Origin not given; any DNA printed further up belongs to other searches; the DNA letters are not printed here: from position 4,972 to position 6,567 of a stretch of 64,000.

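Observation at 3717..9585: Co-directional RuBisCO-like protein cluster (aldolase-SDR fusion, LsrF-type aldolase/thiolase, RLP, SDR): a compact ketose-phosphate pathway with no assigned chemistry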

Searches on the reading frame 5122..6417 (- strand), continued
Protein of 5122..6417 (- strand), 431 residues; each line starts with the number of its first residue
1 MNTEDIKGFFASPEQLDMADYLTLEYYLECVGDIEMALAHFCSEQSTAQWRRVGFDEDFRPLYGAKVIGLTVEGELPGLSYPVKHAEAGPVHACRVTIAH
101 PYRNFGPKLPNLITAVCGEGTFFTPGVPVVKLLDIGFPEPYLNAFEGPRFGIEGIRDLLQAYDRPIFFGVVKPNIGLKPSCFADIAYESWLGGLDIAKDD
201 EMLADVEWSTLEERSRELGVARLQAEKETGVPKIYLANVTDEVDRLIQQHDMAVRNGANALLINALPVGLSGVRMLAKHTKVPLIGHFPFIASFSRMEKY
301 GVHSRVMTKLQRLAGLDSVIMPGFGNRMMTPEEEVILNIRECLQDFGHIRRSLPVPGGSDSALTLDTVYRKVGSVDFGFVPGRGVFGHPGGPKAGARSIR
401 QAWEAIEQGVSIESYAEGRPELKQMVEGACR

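Call 41: find_related_loci(query=A2, collection=metagenome_contigs, flank=6000)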
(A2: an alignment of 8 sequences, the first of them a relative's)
Query A2 (434 aa) in metagenome_contigs; peptide patterns used: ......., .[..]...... (x = any residue, [..] = any of these).
600 stretches matched a pattern (row limit reached: there are more); 309 encode a relative of the query (tblastn E <= 1e-3); the best 80 are kept; 80 distinct loci.
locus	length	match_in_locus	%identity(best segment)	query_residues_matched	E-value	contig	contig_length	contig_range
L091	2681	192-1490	81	1-431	0e+0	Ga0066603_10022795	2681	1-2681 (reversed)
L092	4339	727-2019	78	1-430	0e+0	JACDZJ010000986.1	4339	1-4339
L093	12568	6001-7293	75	1-430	0e+0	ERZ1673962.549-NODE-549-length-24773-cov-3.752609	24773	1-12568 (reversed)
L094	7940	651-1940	73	1-430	0e+0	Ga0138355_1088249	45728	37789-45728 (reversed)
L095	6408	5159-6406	73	1-416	0e+0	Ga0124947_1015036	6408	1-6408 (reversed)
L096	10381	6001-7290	69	1-430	0e+0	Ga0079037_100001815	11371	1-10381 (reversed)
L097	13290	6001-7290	72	1-430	0e+0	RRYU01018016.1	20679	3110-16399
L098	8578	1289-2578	70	1-430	0e+0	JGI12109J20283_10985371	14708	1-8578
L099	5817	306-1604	71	1-433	0e+0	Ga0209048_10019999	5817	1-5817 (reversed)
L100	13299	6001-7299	67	1-433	0e+0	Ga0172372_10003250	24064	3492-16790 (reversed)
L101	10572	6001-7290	71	1-430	0e+0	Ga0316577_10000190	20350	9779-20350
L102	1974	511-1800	68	1-430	0e+0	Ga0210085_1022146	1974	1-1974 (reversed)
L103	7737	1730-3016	69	1-429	0e+0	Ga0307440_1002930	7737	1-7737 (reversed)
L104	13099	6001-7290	69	1-430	0e+0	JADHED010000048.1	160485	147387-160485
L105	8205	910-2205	70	1-432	0e+0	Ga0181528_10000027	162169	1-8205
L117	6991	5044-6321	68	1-426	0e+0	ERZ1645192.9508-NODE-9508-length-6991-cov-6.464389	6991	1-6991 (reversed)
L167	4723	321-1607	64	1-429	0e+0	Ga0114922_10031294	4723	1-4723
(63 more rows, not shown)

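Call 46: search_protein_families(library=pfam, proteins=[L117:1384-3504:-, L117:4134-4955:-, L117:3473-4141:+, L117:6395-6958:-, L167:2274-4382:-, L167:1685-2116:+, L103:761-1462:+, L103:3135-3833:+, L103:51-779:+, L103:3933-4712:+], max_evalue=0.0001)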
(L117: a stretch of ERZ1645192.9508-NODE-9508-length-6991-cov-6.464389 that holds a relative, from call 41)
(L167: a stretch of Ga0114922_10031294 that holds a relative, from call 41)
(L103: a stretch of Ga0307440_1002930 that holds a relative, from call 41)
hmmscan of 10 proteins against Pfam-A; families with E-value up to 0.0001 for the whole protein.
L117:1384-3504:- (706 aa): 2 families
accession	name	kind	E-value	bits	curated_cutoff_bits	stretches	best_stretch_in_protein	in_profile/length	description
PF00211.25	Guanylate_cyc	-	1.3e-09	38.4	21.9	1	523-664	10-159/183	Adenylate and Guanylate cyclase catalytic domain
PF20308.4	TPR-S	-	3.2e-07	31.3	27.6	1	123-189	38-100/102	Tetratricopeptide Repeats-Sensor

L117:4134-4955:- (273 aa): 0 families

L117:3473-4141:+ (222 aa): 0 families

L117:6395-6958:- (187 aa): 0 families

L167:2274-4382:- (702 aa): 8 families
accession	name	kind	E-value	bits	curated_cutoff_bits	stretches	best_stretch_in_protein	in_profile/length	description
PF00106.31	adh_short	-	1.9e-48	165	26.6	1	439-623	1-182/195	short chain dehydrogenase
PF13561.12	adh_short_C2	-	2.4e-43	148.8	27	1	449-696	7-235/236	Enoyl-(Acyl carrier protein) reductase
PF00596.27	Aldolase_II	-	1.1e-20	74.8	22.2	1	29-222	5-180/183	Class II Aldolase and Adducin N-terminal domain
PF08659.16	KR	-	3.1e-11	43.9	22.6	1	441-553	3-117/180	KR domain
PF23441.1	SDR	-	2.3e-08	34.2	27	1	440-624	9-195/258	SDR-like rossmann domain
PF02719.21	Polysacc_synt_2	-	3.7e-06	26.8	20.2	1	442-589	2-140/293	Polysaccharide biosynthesis protein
PF01073.25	3Beta_HSD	-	6.9e-06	25.7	22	1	442-559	1-103/280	3-beta hydroxysteroid dehydrogenase/isomerase family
PF01370.27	Epimerase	-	4.2e-05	23.5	20.9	1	442-608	2-152/240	NAD dependent epimerase/dehydratase family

L167:1685-2116:+ (143 aa): 1 family
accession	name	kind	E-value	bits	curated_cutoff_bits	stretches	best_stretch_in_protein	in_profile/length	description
PF02502.23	LacAB_rpiB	-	1.3e-39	135.8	24.7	1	7-132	11-138/138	Ribose/Galactose Isomerase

L103:761-1462:+ (233 aa): 1 family
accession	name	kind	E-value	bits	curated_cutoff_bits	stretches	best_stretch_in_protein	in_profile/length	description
PF02666.20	PS_Dcarbxylase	-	1.9e-38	132.6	22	1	26-231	5-197/198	Phosphatidylserine decarboxylase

L103:3135-3833:+ (232 aa): 1 family
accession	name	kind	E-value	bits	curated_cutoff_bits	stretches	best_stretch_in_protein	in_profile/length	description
PF00293.34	NUDIX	-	6e-26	91.5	21.1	1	82-212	2-134/134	NUDIX domain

L103:51-779:+ (242 aa): 1 family
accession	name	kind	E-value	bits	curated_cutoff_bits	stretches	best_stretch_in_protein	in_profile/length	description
PF13578.12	Methyltransf_24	-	8.9e-21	75.2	26.3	1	63-189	1-105/105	Methyltransferase domain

L103:3933-4712:+ (259 aa): 0 families

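Call 48: find_homologous_proteins(query=L167:321-1610:+, max_evalue=1e-40)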
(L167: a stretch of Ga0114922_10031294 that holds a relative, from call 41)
Query L167:321-1610:+ (430 aa): 1641 proteins with E <= 1e-40 among 8000 candidates; the best 120 are listed.
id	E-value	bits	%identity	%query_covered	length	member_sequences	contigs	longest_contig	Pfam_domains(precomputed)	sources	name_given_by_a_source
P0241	1.9e-286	967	97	100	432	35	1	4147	PF02788.22,PF00016.27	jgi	jgi:ribulose-bisphosphate carboxylase large chain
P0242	2.3e-246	835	84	100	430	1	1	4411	PF02788.22,PF00016.27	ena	-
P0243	5.7e-246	834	83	100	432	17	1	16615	PF02788.22,PF00016.27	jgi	-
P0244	1.9e-245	832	84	99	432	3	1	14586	PF00016.27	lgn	-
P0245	5.1e-245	831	83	99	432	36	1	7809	PF00016.27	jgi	-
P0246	1.2e-244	830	83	99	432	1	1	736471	PF02788.22,PF00016.27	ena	-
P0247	1.5e-244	829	82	100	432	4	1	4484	PF02788.22,PF00016.27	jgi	jgi:ribulose-bisphosphate carboxylase large chain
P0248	3.0e-244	828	82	99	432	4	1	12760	PF02788.22,PF00016.27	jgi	jgi:ribulose-bisphosphate carboxylase large chain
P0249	5.9e-244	827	82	100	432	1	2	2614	PF02788.22,PF00016.27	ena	-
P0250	1.5e-243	826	82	100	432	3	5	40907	PF02788.22,PF00016.27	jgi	jgi:ribulose-bisphosphate carboxylase large chain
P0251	6.0e-243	824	82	100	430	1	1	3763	PF02788.22,PF00016.27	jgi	jgi:ribulose-bisphosphate carboxylase large chain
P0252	3.0e-242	822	82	100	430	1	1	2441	PF02788.22,PF00016.27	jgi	jgi:ribulose-bisphosphate carboxylase large chain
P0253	4.1e-242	821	81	100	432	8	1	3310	PF00016.27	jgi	-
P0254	2.7e-241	819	81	100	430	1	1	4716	PF02788.22,PF00016.27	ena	-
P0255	3.8e-241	818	81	100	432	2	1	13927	PF02788.22,PF00016.27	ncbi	-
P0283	3.0e-232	789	79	100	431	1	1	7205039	PF02788.22,PF00016.27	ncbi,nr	ncbi:MAG: hypothetical protein JSW26_28855 [Desulfobacterales bacterium]|nr:MAG: hypothetical protei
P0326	7.3e-222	755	75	99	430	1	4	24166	PF02788.22,PF00016.27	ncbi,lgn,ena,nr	ncbi:MAG TPA: ribulose 1,5-bisphosphate carboxylase [Anaerolineae bacterium]|nr:ribulose 1,5-bisphos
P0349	4.2e-219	746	76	98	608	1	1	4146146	PF02788.22,PF02502.24,PF00016.27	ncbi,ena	-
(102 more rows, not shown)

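Call 49: find_encoding_contigs(protein=P0283, flank=9000, max_places=1)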
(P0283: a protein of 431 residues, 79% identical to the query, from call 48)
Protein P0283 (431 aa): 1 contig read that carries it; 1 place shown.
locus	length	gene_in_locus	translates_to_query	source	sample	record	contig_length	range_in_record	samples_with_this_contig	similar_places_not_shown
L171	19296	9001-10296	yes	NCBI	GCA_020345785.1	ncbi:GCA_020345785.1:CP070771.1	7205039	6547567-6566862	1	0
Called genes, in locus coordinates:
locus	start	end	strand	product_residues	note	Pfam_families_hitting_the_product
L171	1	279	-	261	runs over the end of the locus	PF00005:ABC_tran, PF12399:BCA_ABC_TP_C (weak)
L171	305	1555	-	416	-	PF13458:Peripla_BP_6, PF13433:Peripla_BP_5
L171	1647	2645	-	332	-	PF02653:BPD_transp_2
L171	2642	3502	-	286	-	PF02653:BPD_transp_2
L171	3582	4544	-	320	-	PF04545:Sigma70_r4 (weak), PF08281:Sigma70_r4_2 (weak), PF13518:HTH_28 (weak), PF04198:Sugar-bind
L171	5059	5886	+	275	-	PF09370:PEP_hydrolase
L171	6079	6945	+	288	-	PF09370:PEP_hydrolase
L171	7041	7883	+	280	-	PF09370:PEP_hydrolase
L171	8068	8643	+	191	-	PF02525:Flavodoxin_2 (weak), PF03358:FMN_red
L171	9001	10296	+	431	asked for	PF02788:RuBisCO_large_N (weak), PF00016:RuBisCO_large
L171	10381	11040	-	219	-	PF00881:Nitroreductase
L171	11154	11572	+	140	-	PF04029:2-ph_phosp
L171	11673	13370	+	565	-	PF17874:TPR_MalT (faint), PF07719:TPR_2 (faint), PF13424:TPR_12 (faint)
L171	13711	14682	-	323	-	PF00005:ABC_tran, PF08352:oligo_HPY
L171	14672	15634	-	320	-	PF00005:ABC_tran, PF08352:oligo_HPY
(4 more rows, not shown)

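Call 50: find_encoding_contigs(protein=P0349, flank=9000, max_places=1)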
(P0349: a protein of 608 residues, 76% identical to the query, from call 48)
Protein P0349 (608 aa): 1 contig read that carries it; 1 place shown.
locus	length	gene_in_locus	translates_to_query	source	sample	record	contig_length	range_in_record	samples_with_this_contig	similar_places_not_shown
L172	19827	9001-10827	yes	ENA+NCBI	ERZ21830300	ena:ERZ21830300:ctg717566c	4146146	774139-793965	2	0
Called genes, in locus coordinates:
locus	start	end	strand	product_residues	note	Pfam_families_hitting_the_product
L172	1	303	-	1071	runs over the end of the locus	PF01074:Glyco_hydro_38N, PF09261:Alpha-mann_mid, PF07748:Glyco_hydro_38C, PF17677:Glyco_hydro38C2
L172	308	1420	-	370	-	PF01408:GFO_IDH_MocA, PF02894:GFO_IDH_MocA_C, PF22725:GFO_IDH_MocA_C3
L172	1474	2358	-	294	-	PF00528:BPD_transp_1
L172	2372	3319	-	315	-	PF00528:BPD_transp_1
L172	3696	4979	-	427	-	PF01547:SBP_bac_1, PF13416:SBP_bac_8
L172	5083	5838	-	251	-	PF00753:Lactamase_B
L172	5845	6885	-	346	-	PF04545:Sigma70_r4 (weak), PF13412:HTH_24 (faint), PF04198:Sugar-bind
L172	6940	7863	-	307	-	PF01261:AP_endonuc_2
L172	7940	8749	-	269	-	PF01261:AP_endonuc_2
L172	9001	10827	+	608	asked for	PF02502:LacAB_rpiB, PF02788:RuBisCO_large_N (faint), PF00016:RuBisCO_large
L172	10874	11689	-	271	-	PF04951:Peptidase_M55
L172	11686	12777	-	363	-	PF02746:MR_MLE_N, PF13378:MR_MLE_C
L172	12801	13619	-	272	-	-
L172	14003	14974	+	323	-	PF05448:AXE1, PF00326:Peptidase_S9 (weak)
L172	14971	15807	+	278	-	PF23023:Anti-Pycsar_Apyc1, PF00753:Lactamase_B (weak), PF12706:Lactamase_B_2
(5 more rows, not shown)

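Call 51: find_encoding_contigs(protein=P0326, flank=9000, max_places=2)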
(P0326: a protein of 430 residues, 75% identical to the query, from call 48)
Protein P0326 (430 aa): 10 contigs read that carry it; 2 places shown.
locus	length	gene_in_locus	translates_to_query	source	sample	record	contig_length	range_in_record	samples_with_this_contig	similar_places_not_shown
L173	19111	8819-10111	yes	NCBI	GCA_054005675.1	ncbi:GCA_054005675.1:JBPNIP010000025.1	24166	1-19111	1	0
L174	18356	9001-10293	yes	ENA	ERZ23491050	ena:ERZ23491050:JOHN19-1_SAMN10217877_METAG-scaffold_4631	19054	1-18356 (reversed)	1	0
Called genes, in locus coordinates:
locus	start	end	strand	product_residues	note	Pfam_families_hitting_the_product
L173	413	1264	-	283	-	PF13276:HTH_21, PF24764:rva_4, PF00665:rve, PF13683:rve_3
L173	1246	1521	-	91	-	PF01527:HTH_Tnp_1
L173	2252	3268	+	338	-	-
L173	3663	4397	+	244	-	PF07702:UTRA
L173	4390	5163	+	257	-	PF00392:GntR, PF07702:UTRA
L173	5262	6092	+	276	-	PF00753:Lactamase_B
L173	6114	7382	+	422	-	PF06792:UPF0261, PF23189:UPF0261_C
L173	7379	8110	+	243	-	PF00392:GntR, PF08220:HTH_DeoR (weak), PF07702:UTRA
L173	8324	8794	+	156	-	PF02502:LacAB_rpiB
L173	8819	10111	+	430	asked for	PF02788:RuBisCO_large_N (weak), PF00016:RuBisCO_large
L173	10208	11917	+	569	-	PF01547:SBP_bac_1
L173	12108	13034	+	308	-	PF00528:BPD_transp_1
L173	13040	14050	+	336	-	PF00528:BPD_transp_1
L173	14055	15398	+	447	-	PF02878:PGM_PMM_I, PF02879:PGM_PMM_II, PF02880:PGM_PMM_III, PF00408:PGM_PMM_IV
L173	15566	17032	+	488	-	PF00370:FGGY_N, PF02782:FGGY_C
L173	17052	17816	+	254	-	PF00596:Aldolase_II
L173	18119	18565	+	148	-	-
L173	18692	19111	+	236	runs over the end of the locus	PF08984:DUF1858, PF00582:Usp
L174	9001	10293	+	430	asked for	PF02788:RuBisCO_large_N (weak), PF00016:RuBisCO_large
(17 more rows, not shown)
